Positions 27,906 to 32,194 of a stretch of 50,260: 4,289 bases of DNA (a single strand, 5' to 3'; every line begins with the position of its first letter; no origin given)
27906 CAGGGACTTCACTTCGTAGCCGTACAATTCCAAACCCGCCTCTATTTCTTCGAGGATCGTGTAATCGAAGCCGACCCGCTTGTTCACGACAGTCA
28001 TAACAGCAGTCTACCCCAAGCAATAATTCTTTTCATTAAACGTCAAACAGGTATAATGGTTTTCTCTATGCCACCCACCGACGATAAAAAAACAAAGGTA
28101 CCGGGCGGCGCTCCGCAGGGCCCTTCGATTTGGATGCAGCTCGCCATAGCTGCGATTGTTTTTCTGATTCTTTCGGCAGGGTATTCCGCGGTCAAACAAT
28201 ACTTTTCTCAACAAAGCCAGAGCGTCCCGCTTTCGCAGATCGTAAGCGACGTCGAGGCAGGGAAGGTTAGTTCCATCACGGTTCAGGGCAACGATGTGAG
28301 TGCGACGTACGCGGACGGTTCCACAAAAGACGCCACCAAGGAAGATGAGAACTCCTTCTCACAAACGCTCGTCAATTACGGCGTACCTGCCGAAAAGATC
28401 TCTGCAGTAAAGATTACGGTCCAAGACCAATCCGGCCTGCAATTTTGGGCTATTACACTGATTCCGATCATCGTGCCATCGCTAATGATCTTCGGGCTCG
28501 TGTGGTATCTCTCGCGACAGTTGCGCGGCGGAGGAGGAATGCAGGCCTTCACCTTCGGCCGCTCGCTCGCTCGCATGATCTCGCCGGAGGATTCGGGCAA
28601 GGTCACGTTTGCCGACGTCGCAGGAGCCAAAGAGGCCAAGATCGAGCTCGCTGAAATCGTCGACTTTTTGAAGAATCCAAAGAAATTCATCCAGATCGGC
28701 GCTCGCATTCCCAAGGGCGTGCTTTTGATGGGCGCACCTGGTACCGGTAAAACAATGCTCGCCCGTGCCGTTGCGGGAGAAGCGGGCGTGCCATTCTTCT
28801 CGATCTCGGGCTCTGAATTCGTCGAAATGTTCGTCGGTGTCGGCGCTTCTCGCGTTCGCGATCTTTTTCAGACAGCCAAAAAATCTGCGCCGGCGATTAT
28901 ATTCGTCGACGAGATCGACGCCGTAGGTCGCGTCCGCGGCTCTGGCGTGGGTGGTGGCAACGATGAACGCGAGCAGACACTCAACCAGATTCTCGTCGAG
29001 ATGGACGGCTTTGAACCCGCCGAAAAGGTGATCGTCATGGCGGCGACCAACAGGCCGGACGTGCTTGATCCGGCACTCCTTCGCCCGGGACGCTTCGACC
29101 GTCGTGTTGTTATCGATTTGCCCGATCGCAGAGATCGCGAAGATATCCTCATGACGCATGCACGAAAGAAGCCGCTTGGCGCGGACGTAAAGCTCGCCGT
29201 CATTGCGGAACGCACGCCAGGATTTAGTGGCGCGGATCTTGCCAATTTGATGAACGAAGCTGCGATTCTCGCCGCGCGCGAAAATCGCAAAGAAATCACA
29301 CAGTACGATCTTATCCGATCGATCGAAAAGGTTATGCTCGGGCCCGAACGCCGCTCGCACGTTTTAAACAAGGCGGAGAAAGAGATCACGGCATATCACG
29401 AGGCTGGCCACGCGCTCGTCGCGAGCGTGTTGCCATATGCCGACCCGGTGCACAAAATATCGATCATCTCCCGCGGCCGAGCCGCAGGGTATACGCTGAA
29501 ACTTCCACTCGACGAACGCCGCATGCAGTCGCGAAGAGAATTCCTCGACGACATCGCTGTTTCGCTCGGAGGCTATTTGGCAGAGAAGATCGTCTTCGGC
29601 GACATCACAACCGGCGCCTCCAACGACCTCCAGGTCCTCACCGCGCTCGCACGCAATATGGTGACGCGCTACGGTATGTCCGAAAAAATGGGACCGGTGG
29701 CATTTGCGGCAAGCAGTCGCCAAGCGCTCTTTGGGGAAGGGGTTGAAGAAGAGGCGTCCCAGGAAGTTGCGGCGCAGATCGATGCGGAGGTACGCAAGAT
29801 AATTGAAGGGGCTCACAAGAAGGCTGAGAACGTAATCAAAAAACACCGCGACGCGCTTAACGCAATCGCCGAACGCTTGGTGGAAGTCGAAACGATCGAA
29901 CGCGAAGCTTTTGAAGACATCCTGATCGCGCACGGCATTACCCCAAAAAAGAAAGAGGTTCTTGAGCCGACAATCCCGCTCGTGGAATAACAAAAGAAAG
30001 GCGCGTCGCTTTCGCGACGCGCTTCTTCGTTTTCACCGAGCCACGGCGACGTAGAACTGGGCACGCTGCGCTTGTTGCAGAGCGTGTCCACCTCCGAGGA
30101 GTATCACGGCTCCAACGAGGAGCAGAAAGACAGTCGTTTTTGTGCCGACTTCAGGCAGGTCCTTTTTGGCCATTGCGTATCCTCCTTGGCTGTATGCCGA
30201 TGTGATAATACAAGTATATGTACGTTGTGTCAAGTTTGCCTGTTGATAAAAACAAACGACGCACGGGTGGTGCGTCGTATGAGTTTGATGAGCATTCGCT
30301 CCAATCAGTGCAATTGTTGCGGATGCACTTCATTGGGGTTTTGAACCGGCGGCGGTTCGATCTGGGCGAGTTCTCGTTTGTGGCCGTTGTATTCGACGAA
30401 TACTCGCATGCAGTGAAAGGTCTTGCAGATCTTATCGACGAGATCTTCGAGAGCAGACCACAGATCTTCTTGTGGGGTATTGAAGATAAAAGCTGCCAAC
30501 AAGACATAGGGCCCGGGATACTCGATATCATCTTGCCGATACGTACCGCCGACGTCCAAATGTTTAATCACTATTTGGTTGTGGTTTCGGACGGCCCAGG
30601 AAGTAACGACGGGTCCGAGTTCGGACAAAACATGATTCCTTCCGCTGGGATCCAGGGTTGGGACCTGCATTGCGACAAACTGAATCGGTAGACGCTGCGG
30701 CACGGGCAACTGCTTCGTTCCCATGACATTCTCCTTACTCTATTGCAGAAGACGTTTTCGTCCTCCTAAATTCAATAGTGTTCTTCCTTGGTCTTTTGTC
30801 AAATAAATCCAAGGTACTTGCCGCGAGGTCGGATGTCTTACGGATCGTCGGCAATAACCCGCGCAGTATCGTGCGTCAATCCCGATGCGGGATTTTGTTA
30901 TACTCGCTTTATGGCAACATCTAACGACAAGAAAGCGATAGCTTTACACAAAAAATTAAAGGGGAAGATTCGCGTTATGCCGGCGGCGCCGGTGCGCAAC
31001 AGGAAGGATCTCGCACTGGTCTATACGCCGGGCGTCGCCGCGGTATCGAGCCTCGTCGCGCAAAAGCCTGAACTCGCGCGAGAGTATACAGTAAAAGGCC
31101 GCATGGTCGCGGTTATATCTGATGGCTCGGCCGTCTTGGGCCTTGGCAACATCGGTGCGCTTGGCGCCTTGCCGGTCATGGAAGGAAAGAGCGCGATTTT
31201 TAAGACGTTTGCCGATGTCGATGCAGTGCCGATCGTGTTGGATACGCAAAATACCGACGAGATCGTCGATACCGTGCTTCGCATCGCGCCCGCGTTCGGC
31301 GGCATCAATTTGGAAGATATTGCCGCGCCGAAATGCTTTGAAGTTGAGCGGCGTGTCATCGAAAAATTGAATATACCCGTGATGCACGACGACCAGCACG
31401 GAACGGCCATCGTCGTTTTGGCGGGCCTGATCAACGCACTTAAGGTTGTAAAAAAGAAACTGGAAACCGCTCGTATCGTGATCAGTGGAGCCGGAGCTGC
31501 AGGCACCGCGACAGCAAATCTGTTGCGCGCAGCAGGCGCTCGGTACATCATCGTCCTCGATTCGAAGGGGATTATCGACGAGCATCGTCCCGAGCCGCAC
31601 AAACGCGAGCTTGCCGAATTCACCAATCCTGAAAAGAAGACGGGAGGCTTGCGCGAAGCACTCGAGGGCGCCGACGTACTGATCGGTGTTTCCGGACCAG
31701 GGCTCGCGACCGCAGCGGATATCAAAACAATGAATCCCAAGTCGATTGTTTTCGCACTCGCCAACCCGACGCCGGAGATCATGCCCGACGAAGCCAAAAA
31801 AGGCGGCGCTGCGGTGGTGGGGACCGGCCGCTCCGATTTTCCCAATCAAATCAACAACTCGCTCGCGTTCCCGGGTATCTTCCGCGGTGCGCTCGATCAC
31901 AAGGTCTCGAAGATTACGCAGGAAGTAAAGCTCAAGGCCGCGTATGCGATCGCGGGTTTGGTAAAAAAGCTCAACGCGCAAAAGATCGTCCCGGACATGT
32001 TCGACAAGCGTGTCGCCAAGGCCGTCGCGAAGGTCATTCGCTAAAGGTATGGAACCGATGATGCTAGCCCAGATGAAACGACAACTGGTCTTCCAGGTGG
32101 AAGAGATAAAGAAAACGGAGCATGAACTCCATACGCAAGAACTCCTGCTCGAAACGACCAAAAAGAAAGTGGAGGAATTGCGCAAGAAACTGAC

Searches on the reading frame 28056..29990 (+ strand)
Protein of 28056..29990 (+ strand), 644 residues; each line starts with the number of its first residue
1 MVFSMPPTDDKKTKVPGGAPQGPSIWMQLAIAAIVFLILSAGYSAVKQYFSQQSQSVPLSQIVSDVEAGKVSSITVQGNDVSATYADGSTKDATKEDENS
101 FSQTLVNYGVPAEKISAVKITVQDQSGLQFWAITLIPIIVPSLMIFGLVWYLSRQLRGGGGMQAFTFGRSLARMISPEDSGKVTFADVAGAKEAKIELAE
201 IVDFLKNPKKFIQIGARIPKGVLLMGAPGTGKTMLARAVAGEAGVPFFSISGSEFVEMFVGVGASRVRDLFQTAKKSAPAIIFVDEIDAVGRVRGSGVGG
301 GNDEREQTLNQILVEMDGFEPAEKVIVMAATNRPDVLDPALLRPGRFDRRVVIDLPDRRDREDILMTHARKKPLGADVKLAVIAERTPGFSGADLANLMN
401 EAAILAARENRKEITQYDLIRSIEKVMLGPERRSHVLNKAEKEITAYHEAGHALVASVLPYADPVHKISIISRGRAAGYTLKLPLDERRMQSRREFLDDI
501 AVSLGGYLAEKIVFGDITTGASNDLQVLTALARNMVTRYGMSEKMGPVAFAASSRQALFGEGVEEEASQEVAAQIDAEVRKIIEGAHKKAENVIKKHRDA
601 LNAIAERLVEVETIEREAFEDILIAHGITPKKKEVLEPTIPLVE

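Call 12: search_protein_families(library=pfam, proteins=[window:28056-29990:+], max_evalue=0.001)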
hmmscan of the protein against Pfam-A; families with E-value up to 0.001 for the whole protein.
window:28056-29990:+ (644 aa): 8 families
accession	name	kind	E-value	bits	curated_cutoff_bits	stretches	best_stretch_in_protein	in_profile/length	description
PF01434.24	Peptidase_M41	-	8.2e-66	221.9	29.9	1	436-622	2-191/191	Peptidase family M41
PF00004.35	AAA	-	1.9e-44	151.7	21.2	1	222-354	1-130/131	ATPase family associated with various cellular activities (AAA)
PF17862.7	AAA_lid_3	-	1.2e-15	57.1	27.2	1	377-419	1-43/45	AAA+ lid domain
PF06480.20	FtsH_ext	-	4e-09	37.1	25.5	1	25-107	3-76/103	FtsH Extracellular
PF06068.19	TIP49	-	8.3e-06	25.6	23.8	1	218-256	49-89/347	TIP49 P-loop domain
PF07728.20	AAA_5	-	6.6e-05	23.4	22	1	221-342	1-136/139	AAA domain (dynein-related subfamily)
PF20720.3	nSTAND3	-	0.00014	22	27.2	1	222-369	20-153/155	Novel STAND NTPase 3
PF23902.1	AAA_lid_PRS2_C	-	0.00038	21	34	1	360-427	3-71/73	PRS2 AAA+ lid C-terminal domain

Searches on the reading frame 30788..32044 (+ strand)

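Call 69: search_protein_families(library=pfam, proteins=[window:30788-32044:+], max_evalue=0.001)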
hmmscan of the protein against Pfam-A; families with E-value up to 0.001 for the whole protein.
window:30788-32044:+ (418 aa): 5 families
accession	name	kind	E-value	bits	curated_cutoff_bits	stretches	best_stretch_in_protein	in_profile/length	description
PF00390.24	malic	-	1.6e-27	97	23.1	1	59-189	2-180/182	Malic enzyme, N-terminal domain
PF03949.21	Malic_M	-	2.2e-22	80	23.5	1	205-406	3-241/258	Malic enzyme, NAD binding domain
PF00208.27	ELFV_dehydrog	-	1.7e-06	28.4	23.4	1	206-266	10-71/241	Glutamate/Leucine/Phenylalanine/Valine dehydrogenase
PF01262.27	AlaDh_PNT_C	-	8.8e-05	22.5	23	1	225-325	26-129/214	Alanine dehydrogenase/PNT, C-terminal domain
PF00899.27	ThiF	-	0.00011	21.8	28.1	1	222-259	15-52/238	ThiF family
